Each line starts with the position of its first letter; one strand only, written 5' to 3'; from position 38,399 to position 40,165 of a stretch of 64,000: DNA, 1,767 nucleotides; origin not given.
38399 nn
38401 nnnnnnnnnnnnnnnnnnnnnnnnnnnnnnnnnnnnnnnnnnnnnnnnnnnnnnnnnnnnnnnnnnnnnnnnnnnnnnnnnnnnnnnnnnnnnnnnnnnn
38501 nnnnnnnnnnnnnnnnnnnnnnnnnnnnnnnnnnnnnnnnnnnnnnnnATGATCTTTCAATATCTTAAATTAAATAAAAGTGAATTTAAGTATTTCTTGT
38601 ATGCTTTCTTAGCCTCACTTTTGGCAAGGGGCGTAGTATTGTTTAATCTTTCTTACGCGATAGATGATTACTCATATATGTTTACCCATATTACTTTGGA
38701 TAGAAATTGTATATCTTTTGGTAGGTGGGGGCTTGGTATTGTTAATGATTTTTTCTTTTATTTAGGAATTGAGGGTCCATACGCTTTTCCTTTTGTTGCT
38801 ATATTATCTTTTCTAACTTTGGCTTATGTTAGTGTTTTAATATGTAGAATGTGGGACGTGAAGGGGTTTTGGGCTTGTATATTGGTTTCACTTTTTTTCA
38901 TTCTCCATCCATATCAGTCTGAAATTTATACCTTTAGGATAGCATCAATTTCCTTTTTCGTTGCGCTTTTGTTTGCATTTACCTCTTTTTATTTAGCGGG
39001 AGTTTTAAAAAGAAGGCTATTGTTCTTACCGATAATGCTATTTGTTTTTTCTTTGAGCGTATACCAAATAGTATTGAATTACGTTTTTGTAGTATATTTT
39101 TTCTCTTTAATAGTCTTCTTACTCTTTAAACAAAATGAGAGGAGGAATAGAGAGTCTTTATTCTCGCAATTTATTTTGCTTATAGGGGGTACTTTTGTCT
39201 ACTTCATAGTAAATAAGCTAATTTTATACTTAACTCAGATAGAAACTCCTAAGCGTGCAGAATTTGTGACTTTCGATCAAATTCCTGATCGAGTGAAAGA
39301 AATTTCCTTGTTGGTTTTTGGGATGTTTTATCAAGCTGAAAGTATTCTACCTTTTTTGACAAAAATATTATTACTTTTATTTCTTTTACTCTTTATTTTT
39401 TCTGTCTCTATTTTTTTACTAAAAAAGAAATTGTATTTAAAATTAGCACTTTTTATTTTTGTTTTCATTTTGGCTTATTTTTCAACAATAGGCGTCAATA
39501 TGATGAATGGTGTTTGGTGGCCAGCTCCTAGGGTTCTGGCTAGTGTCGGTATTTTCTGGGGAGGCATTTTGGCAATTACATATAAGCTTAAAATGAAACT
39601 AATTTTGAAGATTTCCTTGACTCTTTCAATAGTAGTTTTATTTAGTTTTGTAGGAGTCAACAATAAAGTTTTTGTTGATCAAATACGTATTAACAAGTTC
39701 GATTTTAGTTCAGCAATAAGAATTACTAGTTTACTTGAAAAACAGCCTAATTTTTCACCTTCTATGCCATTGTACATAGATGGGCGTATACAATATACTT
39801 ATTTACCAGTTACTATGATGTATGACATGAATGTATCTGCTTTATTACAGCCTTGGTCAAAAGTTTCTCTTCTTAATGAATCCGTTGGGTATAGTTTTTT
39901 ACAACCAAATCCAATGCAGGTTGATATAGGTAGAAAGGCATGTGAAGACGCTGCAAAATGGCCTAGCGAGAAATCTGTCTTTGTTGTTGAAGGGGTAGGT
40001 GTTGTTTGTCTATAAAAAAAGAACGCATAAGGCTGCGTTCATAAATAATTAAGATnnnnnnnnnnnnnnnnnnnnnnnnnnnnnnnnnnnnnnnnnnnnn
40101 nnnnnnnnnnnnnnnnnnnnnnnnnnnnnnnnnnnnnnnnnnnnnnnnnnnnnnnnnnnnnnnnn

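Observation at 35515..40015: Arn-like lipid-linked aminosugar module built around a WecE-type transaminase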

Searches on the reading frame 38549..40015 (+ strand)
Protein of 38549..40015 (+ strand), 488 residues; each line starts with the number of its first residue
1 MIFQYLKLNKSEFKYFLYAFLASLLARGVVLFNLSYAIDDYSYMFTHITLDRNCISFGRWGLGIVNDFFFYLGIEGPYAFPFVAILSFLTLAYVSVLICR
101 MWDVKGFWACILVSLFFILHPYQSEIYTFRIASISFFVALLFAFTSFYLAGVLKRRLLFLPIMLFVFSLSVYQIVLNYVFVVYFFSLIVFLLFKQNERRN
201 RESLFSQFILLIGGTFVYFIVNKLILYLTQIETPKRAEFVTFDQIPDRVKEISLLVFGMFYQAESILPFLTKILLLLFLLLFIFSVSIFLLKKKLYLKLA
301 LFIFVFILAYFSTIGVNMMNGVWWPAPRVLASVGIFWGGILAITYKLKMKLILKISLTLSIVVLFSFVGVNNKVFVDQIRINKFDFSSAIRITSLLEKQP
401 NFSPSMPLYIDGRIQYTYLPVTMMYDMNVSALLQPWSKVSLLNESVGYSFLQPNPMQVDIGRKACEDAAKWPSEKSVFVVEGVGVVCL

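Call 3: search_protein_families(library=pfam, proteins=[window:38549-40015:+], max_evalue=0.01)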
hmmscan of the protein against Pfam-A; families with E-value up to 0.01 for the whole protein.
window:38549-40015:+ (488 aa): 1 family
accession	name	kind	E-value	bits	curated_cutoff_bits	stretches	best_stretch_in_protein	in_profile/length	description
PF14264.12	Glucos_trans_II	-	3e-23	82.9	30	1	29-334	2-306/317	Glucosyl transferase GtrII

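Call 4: search_protein_families(library=ncbifam, proteins=[window:38549-40015:+], max_evalue=0.01)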
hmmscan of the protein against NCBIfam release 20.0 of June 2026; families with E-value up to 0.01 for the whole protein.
window:38549-40015:+ (488 aa): 0 families

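Call 7: find_encoding_contigs(protein=window:38549-40015:+, flank=10000, max_places=6)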
Protein window:38549-40015:+ (488 aa): 3 contigs read that carry it; 2 places shown.
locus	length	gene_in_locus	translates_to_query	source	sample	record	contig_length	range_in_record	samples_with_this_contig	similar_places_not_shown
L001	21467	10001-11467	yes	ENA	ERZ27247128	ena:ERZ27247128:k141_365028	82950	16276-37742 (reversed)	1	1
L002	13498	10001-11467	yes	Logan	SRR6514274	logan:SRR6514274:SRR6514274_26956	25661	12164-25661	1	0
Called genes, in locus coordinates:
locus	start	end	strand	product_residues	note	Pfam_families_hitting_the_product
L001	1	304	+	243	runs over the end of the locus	PF02463:SMC_N (faint), PF00005:ABC_tran, PF13304:AAA_21 (faint)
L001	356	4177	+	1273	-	PF05050:Methyltransf_21, PF00535:Glycos_transf_2, PF13641:Glyco_tranf_2_3, PF00535:Glycos_transf_2, PF10111:Glyco_tranf_2_2, PF13641:Glyco_tranf_2_3, PF00534:Glycos_transf_1, PF13692:Glyco_trans_1_4, +2 more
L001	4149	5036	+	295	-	PF01370:Epimerase, PF04321:RmlD_sub_bind, PF16363:GDP_Man_Dehyd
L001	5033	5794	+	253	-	PF13727:CoA_binding_3, PF22674:C2185-like_N (weak), PF01370:Epimerase, PF02719:Polysacc_synt_2, PF04321:RmlD_sub_bind (weak), PF16363:GDP_Man_Dehyd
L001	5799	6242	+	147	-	PF01797:Y1_Tnp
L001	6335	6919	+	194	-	PF00534:Glycos_transf_1, PF13692:Glyco_trans_1_4, PF13524:Glyco_trans_1_2, PF20706:GT4-conflict (weak)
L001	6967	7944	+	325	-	PF00535:Glycos_transf_2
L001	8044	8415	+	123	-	-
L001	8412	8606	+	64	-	-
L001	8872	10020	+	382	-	PF00155:Aminotran_1_2, PF01041:DegT_DnrJ_EryC1, PF00266:Aminotran_5 (weak)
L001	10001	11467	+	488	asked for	PF14264:Glucos_trans_II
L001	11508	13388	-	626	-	PF11617:Cu-binding_MopE (weak), PF13385:Laminin_G_3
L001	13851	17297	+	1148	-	PF19830:DUF6311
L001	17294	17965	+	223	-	PF00535:Glycos_transf_2, PF13641:Glyco_tranf_2_3 (faint)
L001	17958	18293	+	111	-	PF10066:DUF2304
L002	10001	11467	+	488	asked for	PF14264:Glucos_trans_II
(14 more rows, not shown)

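Call 10: find_homologous_proteins(query=window:38549-40015:+, max_evalue=0.001)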
Query window:38549-40015:+ (488 aa): 3 proteins with E <= 0.001 among 8000 candidates.
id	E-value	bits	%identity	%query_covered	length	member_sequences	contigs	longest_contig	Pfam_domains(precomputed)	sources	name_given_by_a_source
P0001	0.0e+0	1048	100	100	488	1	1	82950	PF14264.13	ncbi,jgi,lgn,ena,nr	ncbi:glucosyltransferase domain-containing protein [Patescibacteria group bacterium]|nr:glucosyltran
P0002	3.6e-43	167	29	96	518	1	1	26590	PF14264.13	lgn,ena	-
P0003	3.9e-32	130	26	98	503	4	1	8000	-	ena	-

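Call 11: find_encoding_contigs(protein=P0002, flank=10000, max_places=4)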
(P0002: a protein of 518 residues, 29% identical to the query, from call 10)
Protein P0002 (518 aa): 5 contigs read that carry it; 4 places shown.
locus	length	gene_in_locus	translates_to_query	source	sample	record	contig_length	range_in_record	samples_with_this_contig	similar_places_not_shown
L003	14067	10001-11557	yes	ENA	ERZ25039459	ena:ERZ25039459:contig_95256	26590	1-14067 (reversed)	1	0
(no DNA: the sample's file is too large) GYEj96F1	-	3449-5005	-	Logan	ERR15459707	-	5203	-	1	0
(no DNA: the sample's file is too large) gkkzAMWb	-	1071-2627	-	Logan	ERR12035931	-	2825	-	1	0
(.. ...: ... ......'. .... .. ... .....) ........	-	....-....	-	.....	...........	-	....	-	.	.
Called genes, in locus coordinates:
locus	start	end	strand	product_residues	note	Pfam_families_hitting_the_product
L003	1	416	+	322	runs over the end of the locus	-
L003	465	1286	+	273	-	PF05721:PhyH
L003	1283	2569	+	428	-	PF00535:Glycos_transf_2, PF10111:Glyco_tranf_2_2, PF13641:Glyco_tranf_2_3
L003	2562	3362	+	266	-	PF00535:Glycos_transf_2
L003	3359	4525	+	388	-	-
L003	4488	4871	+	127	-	PF00534:Glycos_transf_1, PF13692:Glyco_trans_1_4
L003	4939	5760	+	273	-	PF00106:adh_short (faint), PF01073:3Beta_HSD, PF01370:Epimerase, PF02719:Polysacc_synt_2 (weak), PF04321:RmlD_sub_bind, PF05368:NmrA (weak), PF13460:NAD_binding_10, PF16363:GDP_Man_Dehyd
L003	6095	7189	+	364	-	PF01041:DegT_DnrJ_EryC1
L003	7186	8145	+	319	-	PF00535:Glycos_transf_2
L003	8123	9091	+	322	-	PF25084:LbH_EIF2B (weak), PF25087:GMPPB_C (faint), PF00132:Hexapep (weak), PF14602:Hexapep_2 (faint), PF00132:Hexapep, PF05523:FdtA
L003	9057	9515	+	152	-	PF04138:GtrA_DPMS_TM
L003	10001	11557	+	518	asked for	PF14264:Glucos_trans_II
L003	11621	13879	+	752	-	PF13506:Glyco_transf_21 (weak), PF00535:Glycos_transf_2, PF10111:Glyco_tranf_2_2, PF13641:Glyco_tranf_2_3, PF13632:Glyco_trans_2_3 (weak)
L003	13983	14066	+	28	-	?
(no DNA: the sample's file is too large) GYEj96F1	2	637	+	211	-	?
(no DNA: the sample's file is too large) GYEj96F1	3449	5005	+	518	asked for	PF14264:Glucos_trans_II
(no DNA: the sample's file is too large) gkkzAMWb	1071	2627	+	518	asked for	PF14264:Glucos_trans_II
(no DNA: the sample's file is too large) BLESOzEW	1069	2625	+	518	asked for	PF14264:Glucos_trans_II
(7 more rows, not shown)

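Call 12: find_encoding_contigs(protein=P0003, flank=10000, max_places=4)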
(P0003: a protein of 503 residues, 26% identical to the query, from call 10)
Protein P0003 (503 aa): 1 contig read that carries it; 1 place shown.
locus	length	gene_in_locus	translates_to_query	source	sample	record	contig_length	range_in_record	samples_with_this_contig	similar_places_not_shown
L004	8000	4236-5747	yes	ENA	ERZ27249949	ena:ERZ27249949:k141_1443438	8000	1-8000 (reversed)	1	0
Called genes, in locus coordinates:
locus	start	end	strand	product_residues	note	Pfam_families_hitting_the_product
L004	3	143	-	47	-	?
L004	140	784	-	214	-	PF13489:Methyltransf_23, PF08241:Methyltransf_11, PF08242:Methyltransf_12 (weak), PF13649:Methyltransf_25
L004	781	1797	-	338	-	PF00535:Glycos_transf_2 (weak)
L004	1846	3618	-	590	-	-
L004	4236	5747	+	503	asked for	-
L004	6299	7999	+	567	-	?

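Call 40: search_protein_representatives(protein=window:38549-40015:+)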
Query: 488 residues. Proteins with E-value up to 0.001 (for the whole library): 543; up to 1e-10: 384; up to 1e-30: 166. The best 150 are listed.
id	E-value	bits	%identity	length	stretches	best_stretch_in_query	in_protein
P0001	0.0e+00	1047.5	100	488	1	1-488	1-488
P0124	2.6e-87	310.5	40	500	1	6-488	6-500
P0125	2.2e-79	284.3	38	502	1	6-488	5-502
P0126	6.3e-79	282.8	38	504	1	6-488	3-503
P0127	1.4e-72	261.9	33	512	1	3-488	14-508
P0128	2.3e-72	261.2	35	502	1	8-488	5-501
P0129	8.8e-72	259.3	34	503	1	3-487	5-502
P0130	8.9e-70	252.7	34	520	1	18-487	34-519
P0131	2.0e-69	251.5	34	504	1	4-488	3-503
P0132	3.9e-69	250.5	35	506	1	8-488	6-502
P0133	2.9e-68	247.7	37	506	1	9-488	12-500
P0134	4.1e-67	243.9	33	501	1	6-487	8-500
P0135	3.2e-66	241.0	32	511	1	13-488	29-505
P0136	1.4e-65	238.9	33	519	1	4-488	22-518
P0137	2.1e-65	238.3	31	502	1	5-487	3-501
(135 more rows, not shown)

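Call 55: search_protein_families(library=pfam, alignment_id=A3, max_evalue=0.001)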
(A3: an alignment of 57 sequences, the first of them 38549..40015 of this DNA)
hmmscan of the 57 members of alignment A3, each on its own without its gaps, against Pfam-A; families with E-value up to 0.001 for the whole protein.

A. member 1, window:38549-40015:+ (488 aa): 1 family
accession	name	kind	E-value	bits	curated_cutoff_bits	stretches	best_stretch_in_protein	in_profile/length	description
PF14264.12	Glucos_trans_II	-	3e-23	82.9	30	1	29-334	2-306/317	Glucosyl transferase GtrII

B. families by the number of members that match (of 57 scanned): 16 families
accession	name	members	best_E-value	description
PF19510.5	DUF6044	14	2e-235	Protein of unknown function (DUF6044)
PF13231.12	PMT_2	7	8.3e-22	Dolichyl-phosphate-mannose-protein mannosyltransferase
PF14264.12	Glucos_trans_II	2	3e-23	Glucosyl transferase GtrII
PF13520.12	AA_permease_2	1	2.4e-59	Amino acid permease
PF00664.28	ABC_membrane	1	1.7e-55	ABC transporter transmembrane region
PF01940.21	DUF92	1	6.3e-49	Integral membrane protein DUF92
PF07690.21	MFS_1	1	4.1e-39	Major Facilitator Superfamily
PF00324.27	AA_permease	1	2.7e-33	Amino acid permease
PF00005.33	ABC_tran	1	3.9e-33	ABC transporter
PF13440.11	Polysacc_synt_3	1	9.9e-31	Polysaccharide biosynthesis protein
PF13906.12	AA_permease_C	1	2e-10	C-terminus of AA_permease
PF02366.24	PMT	1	6.6e-09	Dolichyl-phosphate-mannose-protein mannosyltransferase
PF02463.25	SMC_N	1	1.1e-07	RecF/RecN/SMC N terminal domain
PF01943.22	Polysacc_synt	1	6.4e-07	Polysaccharide biosynthesis protein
PF03137.26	OATP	1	7.3e-06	Organic Anion Transporter Polypeptide (OATP) family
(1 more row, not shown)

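Call 56: predict_structure(alignment_id=A2)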
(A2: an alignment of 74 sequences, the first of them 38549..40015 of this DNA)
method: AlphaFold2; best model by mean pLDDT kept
length: 488 residues; sequences in the alignment: 74
mean_pLDDT: 96.2   pTM: 0.94
mean pLDDT of the five models: 96.2, 95.9, 95.8, 95.5, 95.3
residues with pLDDT >= 90: 463; 70-90: 23; 50-70: 2; < 50: 0
segments of 3 or more residues with pLDDT < 50: none
pLDDT, mean of each block of 10 residues (from residue 1): 93 98 96 90 81 93 95 90 96 98 97 98 95 95 98 94 98 98 98 92 97 98 97 95 98 97 95 98 98 97 98 97 97 98 98 98 98 97 97 98 98 94 96 96 97 98 98 98 98
secondary structure, 60 per line:
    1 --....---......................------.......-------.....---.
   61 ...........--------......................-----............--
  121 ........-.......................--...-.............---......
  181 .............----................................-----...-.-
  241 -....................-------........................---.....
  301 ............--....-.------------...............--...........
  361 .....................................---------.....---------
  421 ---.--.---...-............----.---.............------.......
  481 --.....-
elements in order: H3-6 H10-31 H38-44 H52-56 H60-71 H80-101 H107-118 H121-128 H130-152 H159-171 H175-193 H198-229 H242-261 H269-292 H296-312 H315-318 H333-347 H350-397 E407-411 H435-446 H455-467 E477-480 E483-487

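Call 58: fold_search(model_id=the predicted structure, library=pdb)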
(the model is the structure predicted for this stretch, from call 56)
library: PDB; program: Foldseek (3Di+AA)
matches with E <= 10: 342; with E <= 0.001: 1
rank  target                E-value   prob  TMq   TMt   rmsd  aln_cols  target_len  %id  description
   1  5ogl_A                7.5e-04  1.00  0.37  0.29  10.6       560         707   12  Structure of bacterial oligosaccharyltransferase PglB in complex with an acceptor peptide and an lipid-linked oligosac (released 2017-10-25)
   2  6gxc_A                2.2e-03  1.00  0.37  0.29  10.8       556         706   10  Bacterial oligosaccharyltransferase PglB in complex with an inhibitory peptide and a reactive lipid-linked oligosaccha (released 2018-11-14)
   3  9n9j_I                3.4e-03  1.00  0.41  0.31  12.2       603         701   11  Structure of a GRP94 folding intermediate engaged with a CCDC134- and FKBP11-bound secretory translocon (released 2025-11-19)
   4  3rce_A                5.7e-03  1.00  0.38  0.30   9.9       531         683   12  Bacterial oligosaccharyltransferase PglB (released 2011-06-15)
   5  6ftg_5                7.6e-03  1.00  0.45  0.36  14.5       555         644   12  Subtomogram average of OST-containing ribosome-translocon complexes from canine rough microsomal membranes (released 2018-03-21)
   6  8if8_C                1.3e-02  1.00  0.34  0.29   8.0       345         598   10  Arabinosyltransferase AftA (released 2023-05-31)
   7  3waj                  2.0e-02  0.99  0.40  0.27  16.1       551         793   14  Crystal structure of the Archaeoglobus fulgidus oligosaccharyltransferase (O29867_ARCFU) complex with Zn and sulfate (released 2013-10-30)
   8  8if8_B                3.1e-02  1.00  0.36  0.30   7.9       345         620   11  Arabinosyltransferase AftA (released 2023-05-31)
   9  5gmy_A                3.6e-02  0.97  0.38  0.25  16.1       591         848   12  Crystal structure of the Archaeoglobus fulgidus oligosaccharyltransferase (O29867_ARCFU) tethered with an acceptor pep (released 2017-02-01)
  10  7e9s_A                4.1e-02  0.96  0.38  0.24  13.7       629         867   11  Archaeal oligosaccharyltransferase AglB from Archaeoglobus fulgidus in complex with an inhibitory peptide and a dolich (released 2021-09-08)
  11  6s7t_A                4.2e-02  0.99  0.46  0.35  10.2       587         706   11  Cryo-EM structure of human oligosaccharyltransferase complex OST-B (released 2019-12-18)
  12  6w98_A                5.3e-02  0.92  0.35  0.16  12.0       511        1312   10  Single-Particle Cryo-EM Structure of Arabinofuranosyltransferase AftD from Mycobacteria (released 2020-05-13)
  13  3wak                  8.4e-02  0.93  0.40  0.26  13.9       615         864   12  Crystal structure of the Archaeoglobus fulgidus oligosaccharyltransferase (O29867_ARCFU) in the apo form (released 2013-10-30)
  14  6p25_B                9.2e-02  0.97  0.25  0.19   8.1       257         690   15  Structure of S. cerevisiae protein O-mannosyltransferase Pmt1-Pmt2 complex bound to the sugar donor and a peptide acce (released 2019-07-10)
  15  6p25_A                9.6e-02  0.98  0.27  0.20   7.2       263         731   13  Structure of S. cerevisiae protein O-mannosyltransferase Pmt1-Pmt2 complex bound to the sugar donor and a peptide acce (released 2019-07-10)
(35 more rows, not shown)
